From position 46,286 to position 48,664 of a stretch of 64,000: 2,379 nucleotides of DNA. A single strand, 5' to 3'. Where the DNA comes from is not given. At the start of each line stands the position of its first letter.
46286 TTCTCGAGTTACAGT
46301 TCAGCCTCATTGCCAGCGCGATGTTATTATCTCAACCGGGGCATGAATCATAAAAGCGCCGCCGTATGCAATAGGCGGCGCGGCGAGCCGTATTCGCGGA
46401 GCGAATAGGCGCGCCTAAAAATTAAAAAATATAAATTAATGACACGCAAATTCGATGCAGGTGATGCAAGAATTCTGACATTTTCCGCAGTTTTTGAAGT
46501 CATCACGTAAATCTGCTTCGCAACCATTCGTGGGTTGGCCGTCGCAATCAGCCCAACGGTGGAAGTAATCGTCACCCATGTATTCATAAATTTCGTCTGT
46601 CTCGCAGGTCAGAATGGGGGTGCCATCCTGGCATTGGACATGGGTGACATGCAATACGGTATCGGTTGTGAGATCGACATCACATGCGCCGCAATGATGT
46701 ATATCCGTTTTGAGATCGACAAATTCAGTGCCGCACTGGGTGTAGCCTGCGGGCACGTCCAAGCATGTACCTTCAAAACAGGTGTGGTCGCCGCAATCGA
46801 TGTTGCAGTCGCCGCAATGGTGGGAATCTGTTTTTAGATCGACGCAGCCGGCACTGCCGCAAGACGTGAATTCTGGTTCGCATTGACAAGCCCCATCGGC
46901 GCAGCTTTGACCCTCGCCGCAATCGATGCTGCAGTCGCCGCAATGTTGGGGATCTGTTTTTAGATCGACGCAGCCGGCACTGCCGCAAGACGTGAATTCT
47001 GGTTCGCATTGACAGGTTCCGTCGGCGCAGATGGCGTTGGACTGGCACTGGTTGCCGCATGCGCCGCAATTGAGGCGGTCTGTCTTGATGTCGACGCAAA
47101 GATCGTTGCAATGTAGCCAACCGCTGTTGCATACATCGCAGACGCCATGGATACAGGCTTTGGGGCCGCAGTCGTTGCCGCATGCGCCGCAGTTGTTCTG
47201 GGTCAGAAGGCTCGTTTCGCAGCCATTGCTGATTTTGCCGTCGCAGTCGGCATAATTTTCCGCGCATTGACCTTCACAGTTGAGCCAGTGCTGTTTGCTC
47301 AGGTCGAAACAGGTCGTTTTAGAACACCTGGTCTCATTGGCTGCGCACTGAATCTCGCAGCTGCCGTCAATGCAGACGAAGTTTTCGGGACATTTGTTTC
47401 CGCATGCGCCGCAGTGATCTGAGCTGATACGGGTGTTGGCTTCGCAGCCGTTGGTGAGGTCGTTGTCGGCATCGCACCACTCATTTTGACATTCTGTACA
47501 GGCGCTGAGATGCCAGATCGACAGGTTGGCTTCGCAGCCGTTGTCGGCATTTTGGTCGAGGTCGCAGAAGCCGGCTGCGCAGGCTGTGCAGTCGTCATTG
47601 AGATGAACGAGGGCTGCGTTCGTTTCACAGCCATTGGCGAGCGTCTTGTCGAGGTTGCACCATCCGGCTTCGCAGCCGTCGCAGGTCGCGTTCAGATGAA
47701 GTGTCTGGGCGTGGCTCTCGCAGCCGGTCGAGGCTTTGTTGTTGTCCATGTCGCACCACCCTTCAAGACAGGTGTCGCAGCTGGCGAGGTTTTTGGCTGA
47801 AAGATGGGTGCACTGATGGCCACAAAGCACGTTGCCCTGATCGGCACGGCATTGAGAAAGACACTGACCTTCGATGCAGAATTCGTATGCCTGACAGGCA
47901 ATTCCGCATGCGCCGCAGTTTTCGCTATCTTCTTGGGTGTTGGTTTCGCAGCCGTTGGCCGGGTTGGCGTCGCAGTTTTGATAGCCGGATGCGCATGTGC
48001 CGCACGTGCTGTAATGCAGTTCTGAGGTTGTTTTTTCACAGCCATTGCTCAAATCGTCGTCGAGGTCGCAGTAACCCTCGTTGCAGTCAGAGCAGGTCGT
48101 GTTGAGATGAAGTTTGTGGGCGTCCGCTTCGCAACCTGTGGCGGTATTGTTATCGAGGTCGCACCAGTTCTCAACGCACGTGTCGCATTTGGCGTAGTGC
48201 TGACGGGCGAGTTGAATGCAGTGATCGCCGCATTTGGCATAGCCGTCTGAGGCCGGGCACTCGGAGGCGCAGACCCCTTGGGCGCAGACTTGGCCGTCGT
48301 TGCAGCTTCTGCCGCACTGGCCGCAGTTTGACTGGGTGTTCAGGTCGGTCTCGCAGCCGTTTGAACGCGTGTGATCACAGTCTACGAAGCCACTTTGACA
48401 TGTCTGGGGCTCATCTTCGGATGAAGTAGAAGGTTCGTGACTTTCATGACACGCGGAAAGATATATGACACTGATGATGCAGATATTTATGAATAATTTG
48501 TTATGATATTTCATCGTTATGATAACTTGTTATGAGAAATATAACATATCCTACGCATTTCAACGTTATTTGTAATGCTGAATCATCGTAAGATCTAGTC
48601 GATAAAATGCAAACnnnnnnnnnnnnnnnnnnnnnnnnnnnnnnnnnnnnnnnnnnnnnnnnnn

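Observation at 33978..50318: Expanded family of giant cysteine-rich repeat lipoproteins, three in tandem at 42-50 kb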

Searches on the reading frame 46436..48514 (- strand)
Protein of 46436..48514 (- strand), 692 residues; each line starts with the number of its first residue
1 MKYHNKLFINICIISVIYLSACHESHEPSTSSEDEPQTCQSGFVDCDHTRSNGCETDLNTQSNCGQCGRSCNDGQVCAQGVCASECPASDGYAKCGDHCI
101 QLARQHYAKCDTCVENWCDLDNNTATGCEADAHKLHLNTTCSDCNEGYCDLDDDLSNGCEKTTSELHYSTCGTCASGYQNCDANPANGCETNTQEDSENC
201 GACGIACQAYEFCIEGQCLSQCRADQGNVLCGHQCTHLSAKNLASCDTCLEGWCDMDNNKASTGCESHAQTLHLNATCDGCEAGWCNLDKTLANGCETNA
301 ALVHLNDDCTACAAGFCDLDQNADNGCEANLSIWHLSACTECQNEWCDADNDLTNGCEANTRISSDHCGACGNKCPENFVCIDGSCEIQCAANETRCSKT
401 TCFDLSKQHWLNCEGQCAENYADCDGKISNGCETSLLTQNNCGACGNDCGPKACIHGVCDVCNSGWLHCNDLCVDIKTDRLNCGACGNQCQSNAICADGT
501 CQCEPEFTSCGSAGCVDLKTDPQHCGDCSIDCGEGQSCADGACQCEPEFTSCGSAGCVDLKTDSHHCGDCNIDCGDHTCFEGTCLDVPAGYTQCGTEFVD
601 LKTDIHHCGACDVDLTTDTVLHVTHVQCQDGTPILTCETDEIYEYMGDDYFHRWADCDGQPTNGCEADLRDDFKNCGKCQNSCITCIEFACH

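Call 4: search_protein_families(library=pfam, proteins=[window:46436-48514:-], max_evalue=0.1)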
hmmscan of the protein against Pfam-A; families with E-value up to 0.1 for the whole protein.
window:46436-48514:- (692 aa): 1 family
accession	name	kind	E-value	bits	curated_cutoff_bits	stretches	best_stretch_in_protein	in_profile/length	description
PF04885.19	Stig1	-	1.8e-10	41.6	24.1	3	462-502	43-83/85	Stigma-specific STIG1-like protein family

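Call 5: search_protein_families(library=ncbifam, proteins=[window:46436-48514:-], max_evalue=0.1)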
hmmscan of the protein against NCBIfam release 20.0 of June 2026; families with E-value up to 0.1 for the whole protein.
window:46436-48514:- (692 aa): 1 family
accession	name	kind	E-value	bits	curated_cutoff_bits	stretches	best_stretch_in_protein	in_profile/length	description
NF041328.1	C_rich_MXAN6577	subfamily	3.7e-44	150.1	100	5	503-615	21-133/145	MXAN_6577-like cysteine-rich protein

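Call 6: find_encoding_contigs(protein=window:46436-48514:-, flank=10000, max_places=6)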
Protein window:46436-48514:- (692 aa): no gene with exactly this product is on record in the collection.

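Call 14: find_homologous_proteins(query=window:46436-48514:-, max_evalue=0.00001)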
Query window:46436-48514:- (692 aa): 3915 proteins with E <= 0.00001 among 8000 candidates; the best 120 are listed.
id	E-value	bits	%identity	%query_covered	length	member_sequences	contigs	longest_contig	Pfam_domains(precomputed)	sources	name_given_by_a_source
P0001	0.0e+0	1612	100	100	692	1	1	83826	PF04885.20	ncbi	-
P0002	1.0e-256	872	49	72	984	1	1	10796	-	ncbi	-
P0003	2.6e-115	405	36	96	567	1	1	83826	-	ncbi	-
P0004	1.4e-70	257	28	83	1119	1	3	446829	PF04885.20,PF06739.18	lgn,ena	-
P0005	7.6e-70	254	30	90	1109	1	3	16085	PF04885.20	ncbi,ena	-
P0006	1.1e-63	234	27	93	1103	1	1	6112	-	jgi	jgi:hypothetical protein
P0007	2.4e-63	233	28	93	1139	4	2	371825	-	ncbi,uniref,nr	ncbi:unnamed protein product [Adineta steineri]|uniref:Uncharacterized protein n=1 Tax=Adineta stein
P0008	4.9e-63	232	30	93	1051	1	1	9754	-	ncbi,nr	ncbi:MAG: uncharacterized protein JWM10_5406, partial [Myxococcaceae bacterium]|nr:uncharacterized p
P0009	5.7e-63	232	28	93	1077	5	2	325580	PF04885.20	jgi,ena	-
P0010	2.6e-62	230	28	77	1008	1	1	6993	PF16627.11,PF04885.20,PF02191.24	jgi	jgi:hypothetical protein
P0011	5.1e-61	225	31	74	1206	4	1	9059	PF04885.20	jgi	-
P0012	1.0e-59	221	28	83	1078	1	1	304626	PF04885.20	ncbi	ncbi:MAG: hypothetical protein U0324_18980 [Polyangiales bacterium]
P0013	2.1e-59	220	29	93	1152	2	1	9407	-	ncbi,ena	-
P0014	2.5e-58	216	29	91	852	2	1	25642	PF04885.20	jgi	jgi:hypothetical protein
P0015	2.6e-58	216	30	90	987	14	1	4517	PF04885.20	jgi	jgi:Stigma-specific protein, Stig1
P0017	5.5e-58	215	31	90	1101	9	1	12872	PF04885.20,PF21671.3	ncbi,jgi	jgi:hypothetical protein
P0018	3.7e-57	213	29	91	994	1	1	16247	PF04885.20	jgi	jgi:hypothetical protein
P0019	4.4e-57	212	28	94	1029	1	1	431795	PF04885.20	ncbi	-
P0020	1.4e-56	211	30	93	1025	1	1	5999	PF04885.20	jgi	jgi:hypothetical protein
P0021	7.5e-56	208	29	94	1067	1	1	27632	PF04885.20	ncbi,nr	ncbi:MAG: hypothetical protein HY909_13190 [Deltaproteobacteria bacterium]|nr:hypothetical protein [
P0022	9.5e-56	208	31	90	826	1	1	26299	PF04885.20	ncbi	ncbi:MAG: hypothetical protein R3A52_31360 [Polyangiales bacterium]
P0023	1.0e-55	208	31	82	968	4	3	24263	PF04885.20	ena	-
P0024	1.2e-55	208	27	90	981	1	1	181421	PF04885.20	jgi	-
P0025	2.3e-55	207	28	90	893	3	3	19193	PF04885.20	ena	-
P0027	1.9e-54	204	33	48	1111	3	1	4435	PF04885.20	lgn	-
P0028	2.4e-54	203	30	80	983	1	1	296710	PF04885.20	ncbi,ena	-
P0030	1.2e-53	201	28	93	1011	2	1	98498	PF04885.20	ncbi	-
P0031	1.6e-53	201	29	94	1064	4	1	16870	PF04885.20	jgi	jgi:hypothetical protein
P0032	2.3e-53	200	29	93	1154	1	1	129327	PF04885.20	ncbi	ncbi:MAG: hypothetical protein R3A52_16040 [Polyangiales bacterium]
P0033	3.2e-53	200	31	80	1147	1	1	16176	PF23981.2,PF04885.20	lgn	-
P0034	4.2e-53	199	30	91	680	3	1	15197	PF04885.20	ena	-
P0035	5.5e-53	199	30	91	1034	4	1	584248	PF04885.20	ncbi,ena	ncbi:MAG: MXAN_6577-like cysteine-rich protein [Polyangiales bacterium]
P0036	1.7e-52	197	31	74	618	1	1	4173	PF04885.20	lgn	-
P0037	2.4e-52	197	30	94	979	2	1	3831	PF04885.20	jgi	jgi:Stigma-specific protein, Stig1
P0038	2.7e-52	196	30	91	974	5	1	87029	PF04885.20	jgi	jgi:hypothetical protein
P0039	4.0e-52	196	27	91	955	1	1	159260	PF04885.20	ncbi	ncbi:MAG: hypothetical protein U0325_17090 [Polyangiales bacterium]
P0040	5.0e-52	196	29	90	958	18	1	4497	PF04885.20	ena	-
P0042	9.8e-52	195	31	95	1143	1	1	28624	PF00147.24,PF04885.20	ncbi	-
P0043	1.4e-51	194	28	98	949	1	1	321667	PF04885.20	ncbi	ncbi:MAG: hypothetical protein U0325_01115 [Polyangiales bacterium]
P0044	3.6e-51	193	29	91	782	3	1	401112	PF04885.20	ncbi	-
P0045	4.6e-51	192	30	93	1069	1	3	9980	PF04885.20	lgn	-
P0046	5.0e-51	192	28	93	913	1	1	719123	PF04885.20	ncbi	-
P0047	6.7e-51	192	29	97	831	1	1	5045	PF04885.20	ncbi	-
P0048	7.5e-51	192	31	71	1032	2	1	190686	PF04885.20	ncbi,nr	ncbi:MAG: hypothetical protein H6727_04230 [Myxococcales bacterium]|nr:hypothetical protein [Myxococ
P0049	9.1e-51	191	29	92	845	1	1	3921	PF04885.20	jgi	jgi:hypothetical protein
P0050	2.2e-50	190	31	61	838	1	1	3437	PF04885.20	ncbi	-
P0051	2.3e-50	190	32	63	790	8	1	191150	PF04885.20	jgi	jgi:hypothetical protein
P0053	4.3e-50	189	28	99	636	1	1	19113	PF04885.20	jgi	jgi:hypothetical protein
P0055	7.3e-50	188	31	91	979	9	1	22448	PF04885.20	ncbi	-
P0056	9.0e-50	188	30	90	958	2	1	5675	PF04885.20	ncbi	-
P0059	1.2e-49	188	28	86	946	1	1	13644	PF04885.20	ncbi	-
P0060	1.2e-49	188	30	90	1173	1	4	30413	PF07494.18,PF04885.20,PF24684.2,PF08450.19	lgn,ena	-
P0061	1.8e-49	187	33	47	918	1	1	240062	PF04885.20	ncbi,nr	ncbi:MAG: hypothetical protein JNK72_21780 [Myxococcales bacterium]|nr:hypothetical protein [Myxococ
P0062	1.9e-49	187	29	91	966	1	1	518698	PF04885.20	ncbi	ncbi:MAG: hypothetical protein R3A48_02030 [Polyangiales bacterium]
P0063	2.4e-49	187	31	97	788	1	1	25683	PF04885.20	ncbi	-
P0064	2.5e-49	187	36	37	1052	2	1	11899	PF04885.20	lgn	-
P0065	2.7e-49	187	32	83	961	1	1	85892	PF04885.20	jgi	-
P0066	3.0e-49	186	30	91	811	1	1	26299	PF04885.20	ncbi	ncbi:MAG: hypothetical protein R3A52_31355 [Polyangiales bacterium]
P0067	3.4e-49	186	28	95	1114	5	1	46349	PF04885.20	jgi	jgi:hypothetical protein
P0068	6.8e-49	185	38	36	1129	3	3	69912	PF04885.20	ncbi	-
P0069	9.3e-49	185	29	65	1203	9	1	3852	PF04885.20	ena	-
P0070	1.6e-48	184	46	25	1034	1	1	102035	PF04885.20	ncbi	ncbi:MAG: hypothetical protein QM784_19295 [Polyangiaceae bacterium]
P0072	3.2e-48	183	29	93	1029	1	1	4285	PF04885.20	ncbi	ncbi:MAG: hypothetical protein WCJ30_05565, partial [Deltaproteobacteria bacterium]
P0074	3.2e-48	183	30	80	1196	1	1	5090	PF00147.24,PF04885.20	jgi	jgi:Fibrinogen beta and gamma chains, C-terminal globular domain/Stigma-specific protein, Stig1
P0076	6.6e-48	182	27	97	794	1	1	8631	PF04885.20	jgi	jgi:hypothetical protein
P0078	1.4e-47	181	28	90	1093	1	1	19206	PF04885.20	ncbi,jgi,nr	ncbi:MAG: MXAN_6577-like cysteine-rich protein [Myxococcota bacterium]|jgi:hypothetical protein|nr:M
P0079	2.1e-47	180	35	48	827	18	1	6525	PF00415.25,PF04885.20,PF13540.13,PF25384.2,PF21671.3,PF25390.2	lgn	-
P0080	3.1e-47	180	31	76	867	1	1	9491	PF04885.20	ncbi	-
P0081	3.2e-47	180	32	48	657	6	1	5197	PF04885.20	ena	-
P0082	4.7e-47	179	32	47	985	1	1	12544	PF04885.20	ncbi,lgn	-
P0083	4.8e-47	179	28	71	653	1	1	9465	PF04885.20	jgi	jgi:hypothetical protein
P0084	6.8e-47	179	29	37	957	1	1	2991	PF04885.20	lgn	-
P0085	7.2e-47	179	33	70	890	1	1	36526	PF04885.20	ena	-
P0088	9.4e-47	178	31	52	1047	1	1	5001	PF04885.20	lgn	-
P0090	9.8e-47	178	30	91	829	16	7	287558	PF04885.20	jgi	-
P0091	1.4e-46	178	29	93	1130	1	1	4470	PF04885.20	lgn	-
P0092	1.4e-46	178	29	93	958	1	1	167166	PF04885.20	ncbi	ncbi:MAG: hypothetical protein R3A48_16995 [Polyangiales bacterium]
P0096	1.3e-45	174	28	94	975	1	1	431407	PF04885.20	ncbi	-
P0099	3.8e-45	173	30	93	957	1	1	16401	PF11617.14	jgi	jgi:hypothetical protein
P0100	4.1e-45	173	27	98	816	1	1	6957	PF04885.20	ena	-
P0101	5.5e-45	172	29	73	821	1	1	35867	PF04885.20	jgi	jgi:hypothetical protein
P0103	1.0e-44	171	30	67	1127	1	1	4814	PF04885.20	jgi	jgi:hypothetical protein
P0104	1.1e-44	171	30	49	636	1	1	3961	PF04885.20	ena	-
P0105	1.7e-44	171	30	90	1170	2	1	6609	PF04885.20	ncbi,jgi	jgi:hypothetical protein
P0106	1.7e-44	171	28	80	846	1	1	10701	PF04885.20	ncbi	-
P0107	2.1e-44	170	32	47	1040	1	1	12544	PF04885.20,PF06739.18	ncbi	-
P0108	3.5e-44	170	41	28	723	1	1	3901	PF02369.23,PF04885.20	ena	-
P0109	4.9e-44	169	32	47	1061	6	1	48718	PF21959.3,PF04885.20,PF24684.2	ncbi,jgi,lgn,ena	jgi:streptogramin lyase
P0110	5.9e-44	169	31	93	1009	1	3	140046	PF04885.20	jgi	jgi:hypothetical protein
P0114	1.3e-43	168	28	78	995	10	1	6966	PF04885.20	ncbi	-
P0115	1.5e-43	168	31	60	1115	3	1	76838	PF04885.20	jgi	-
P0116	2.0e-43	167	31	53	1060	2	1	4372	PF04885.20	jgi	jgi:hypothetical protein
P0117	2.3e-43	167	29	91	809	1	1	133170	PF04885.20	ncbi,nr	ncbi:MAG: hypothetical protein HY909_10070 [Deltaproteobacteria bacterium]|nr:hypothetical protein [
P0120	3.9e-43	166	34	48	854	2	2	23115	PF00415.25,PF04885.20,PF13540.13,PF25384.2,PF25390.2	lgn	-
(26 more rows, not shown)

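Call 15: list_cluster_members(proteins=[P0001, P0002, P0003])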
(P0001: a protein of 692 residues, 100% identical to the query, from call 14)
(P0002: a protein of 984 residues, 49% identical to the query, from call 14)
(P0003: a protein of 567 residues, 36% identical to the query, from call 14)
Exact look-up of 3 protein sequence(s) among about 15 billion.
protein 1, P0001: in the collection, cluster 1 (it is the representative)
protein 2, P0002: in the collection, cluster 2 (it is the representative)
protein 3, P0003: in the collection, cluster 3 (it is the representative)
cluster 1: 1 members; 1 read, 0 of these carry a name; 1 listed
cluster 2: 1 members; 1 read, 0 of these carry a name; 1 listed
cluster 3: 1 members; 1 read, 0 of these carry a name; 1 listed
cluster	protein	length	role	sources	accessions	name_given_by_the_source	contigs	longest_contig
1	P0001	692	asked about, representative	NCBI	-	-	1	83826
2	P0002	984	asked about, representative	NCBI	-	-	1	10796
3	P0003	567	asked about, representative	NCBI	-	-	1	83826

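Call 16: find_encoding_contigs(protein=P0002, flank=10000, max_places=4)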
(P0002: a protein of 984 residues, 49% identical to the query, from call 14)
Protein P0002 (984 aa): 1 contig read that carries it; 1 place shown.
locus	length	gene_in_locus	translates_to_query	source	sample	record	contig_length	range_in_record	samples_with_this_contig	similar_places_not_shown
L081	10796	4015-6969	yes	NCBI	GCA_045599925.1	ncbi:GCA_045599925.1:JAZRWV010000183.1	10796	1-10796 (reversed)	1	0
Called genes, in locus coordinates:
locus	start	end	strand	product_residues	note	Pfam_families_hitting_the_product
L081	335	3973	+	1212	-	-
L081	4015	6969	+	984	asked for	-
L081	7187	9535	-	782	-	PF00999:Na_H_Exchanger, PF02080:TrkA_C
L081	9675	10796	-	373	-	?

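Call 21: search_solved_structures(query=window:46436-48514:-, max_evalue=1)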
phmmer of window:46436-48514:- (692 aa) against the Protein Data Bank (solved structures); distinct sequences matched with E-value up to 1: 0.

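Call 32: predict_structure(alignment_id=A1)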
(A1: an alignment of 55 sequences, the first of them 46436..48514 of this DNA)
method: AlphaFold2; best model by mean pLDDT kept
length: 692 residues; sequences in the alignment: 55
mean_pLDDT: 76.6   pTM: 0.39
mean pLDDT of the five models: 76.6, 75.7, 75.4, 75.3, 74.9
residues with pLDDT >= 90: 232; 70-90: 245; 50-70: 106; < 50: 109
segments of 3 or more residues with pLDDT < 50: 19-35, 105-111, 113-142, 241-245, 250-276, 392-408, 643-646
pLDDT, mean of each block of 10 residues (from residue 1): 63 66 39 58 81 82 90 84 77 70 52 41 35 40 68 75 79 88 87 95 90 89 64 65 48 37 36 46 65 63 57 82 76 86 93 89 94 91 84 45 47 72 86 90 93 90 91 95 97 96 97 96 97 96 95 93 93 89 85 84 91 78 86 82 53 83 84 90 86 74
secondary structure, 60 per line:
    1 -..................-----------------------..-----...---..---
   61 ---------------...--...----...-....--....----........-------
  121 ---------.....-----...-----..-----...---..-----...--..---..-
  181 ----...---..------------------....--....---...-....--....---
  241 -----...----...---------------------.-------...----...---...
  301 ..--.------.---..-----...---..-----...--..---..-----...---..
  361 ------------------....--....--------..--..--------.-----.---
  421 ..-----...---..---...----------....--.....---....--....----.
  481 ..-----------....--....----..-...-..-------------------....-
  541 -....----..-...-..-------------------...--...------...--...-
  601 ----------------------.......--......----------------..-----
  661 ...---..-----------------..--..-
elements in order (helices of 4 or more, strands of 3 or more residues): H2-19 E76-78 E81-83 E92-95 E98-101 H106-113 H130-134 E168-170 E211-214 E217-220 E228-231 E234-237 E285-287 E336-338 E379-382 E385-388 E452-455 E458-462 E466-469 E472-475 E494-497 E500-503 E536-539 E542-545 E578-580 E583-585 E592-594 E597-599 E623-629 E632-637

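Call 34: fold_search(model_id=the predicted structure, library=pdb)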
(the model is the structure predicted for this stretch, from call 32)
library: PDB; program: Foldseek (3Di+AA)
matches with E <= 10: 48; with E <= 0.001: 0
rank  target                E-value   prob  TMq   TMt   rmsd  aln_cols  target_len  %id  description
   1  9oz8_C                1.4e-03  0.60  0.11  0.10  15.8       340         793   16  Cryo-EM structure of chicken NEL dimer bound with one human NICOL. (released 2026-02-25)
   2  9oz8_B                1.3e-02  0.06  0.06  0.06  43.9       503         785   14  Cryo-EM structure of chicken NEL dimer bound with one human NICOL. (released 2026-02-25)
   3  6pog_B                1.7e-02  0.35  0.09  0.18  16.5       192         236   19  Crystal structure of the NELL2 EGF1-6-Robo3 FN1 complex (released 2020-05-06)
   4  6bxj                  2.3e-02  0.28  0.09  0.10  17.4       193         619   20  Structure of a single-chain beta3 integrin (released 2018-10-03)
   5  3fcs_B                3.3e-02  0.10  0.07  0.07  17.6       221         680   17  Structure of complete ectodomain of integrin aIIBb3 (released 2009-01-20)
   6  4nen_B                5.7e-02  0.11  0.08  0.08  20.4       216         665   18  An internal ligand-bound, metastable state of a leukocyte integrin, aXb2 (released 2014-01-15)
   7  6avr_B                6.8e-02  0.23  0.08  0.08   9.2       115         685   20  Human alpha-V beta-3 Integrin (intermediate conformation) in complex with the therapeutic antibody LM609 (released 2017-11-01)
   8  3k71_B                8.7e-02  0.10  0.08  0.08  20.4       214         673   19  Structure of integrin alphaX beta2 ectodomain (released 2010-01-12)
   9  8gcd_B                9.2e-02  0.16  0.09  0.09  13.5       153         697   22  Full length Integrin AlphaIIbBeta3 in inactive state (released 2024-03-06)
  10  8vy2_A                1.2e-01  0.08  0.07  0.04  12.5       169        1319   15  Structure of mCELSR1 extracellular region containing CADH9-GAIN domains (released 2025-05-07)
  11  6avq_B                2.9e-01  0.15  0.08  0.08   9.1       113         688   20  The Therapeutic Antibody LM609 Selectively Inhibits Ligand Binding to Human alpha-V beta-3 Integrin via Steric Hindran (released 2017-11-01)
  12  9qaw_B                4.4e-01  0.02  0.08  0.03  28.7       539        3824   15  CryoEM structure of the human LRP2 receptor ectodomain in complex with LRPAP1 (released 2026-03-11)
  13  4kgg_C                5.6e-01  0.06  0.07  0.17  10.8       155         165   15  Crystal structure of light mutant2 and dcr3 complex (released 2013-08-07)
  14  7usl_B                6.0e-01  0.05  0.08  0.08  13.9       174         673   20  Integrin alphaM/beta2 ectodomain in complex with adenylate cyclase toxin RTX751 and M1F5 Fab (released 2022-08-17)
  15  6a3v_H                7.6e-01  0.03  0.05  0.17  16.6       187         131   16  Complex structure of human 4-1BB and 4-1BBL (released 2018-10-10)
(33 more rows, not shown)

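Call 62: find_encoding_contigs(protein=P0035, flank=8000, max_places=2)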
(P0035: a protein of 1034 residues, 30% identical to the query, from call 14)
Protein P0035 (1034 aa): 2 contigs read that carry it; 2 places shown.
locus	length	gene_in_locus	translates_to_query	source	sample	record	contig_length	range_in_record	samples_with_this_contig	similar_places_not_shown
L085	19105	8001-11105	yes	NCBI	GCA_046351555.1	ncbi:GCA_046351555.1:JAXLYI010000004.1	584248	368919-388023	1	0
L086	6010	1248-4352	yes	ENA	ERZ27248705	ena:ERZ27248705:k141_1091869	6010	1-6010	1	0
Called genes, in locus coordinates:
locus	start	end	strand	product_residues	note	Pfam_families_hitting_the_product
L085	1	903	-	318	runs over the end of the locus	-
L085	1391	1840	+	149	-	PF21837:DUF6896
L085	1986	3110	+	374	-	PF16158:N_BRCA1_IG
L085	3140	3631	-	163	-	PF07301:DUF1453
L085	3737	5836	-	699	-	PF01839:FG-GAP, PF13517:FG-GAP_3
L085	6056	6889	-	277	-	PF00149:Metallophos (weak)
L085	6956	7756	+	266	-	PF00462:Glutaredoxin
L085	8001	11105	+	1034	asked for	PF04885:Stig1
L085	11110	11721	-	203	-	PF02798:GST_N (weak), PF13417:GST_N_3, PF13409:GST_N_2, PF13410:GST_C_2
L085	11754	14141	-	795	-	PF00069:Pkinase, PF07714:PK_Tyr_Ser-Thr, PF00515:TPR_1 (faint), PF07719:TPR_2 (faint), PF13424:TPR_12 (faint)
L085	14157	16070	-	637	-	-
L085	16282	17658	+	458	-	PF16656:Pur_ac_phosph_N, PF00149:Metallophos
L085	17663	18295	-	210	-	PF09351:DUF1993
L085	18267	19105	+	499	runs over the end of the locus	PF04015:DUF362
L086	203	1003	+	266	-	PF00462:Glutaredoxin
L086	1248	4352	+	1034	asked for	PF04885:Stig1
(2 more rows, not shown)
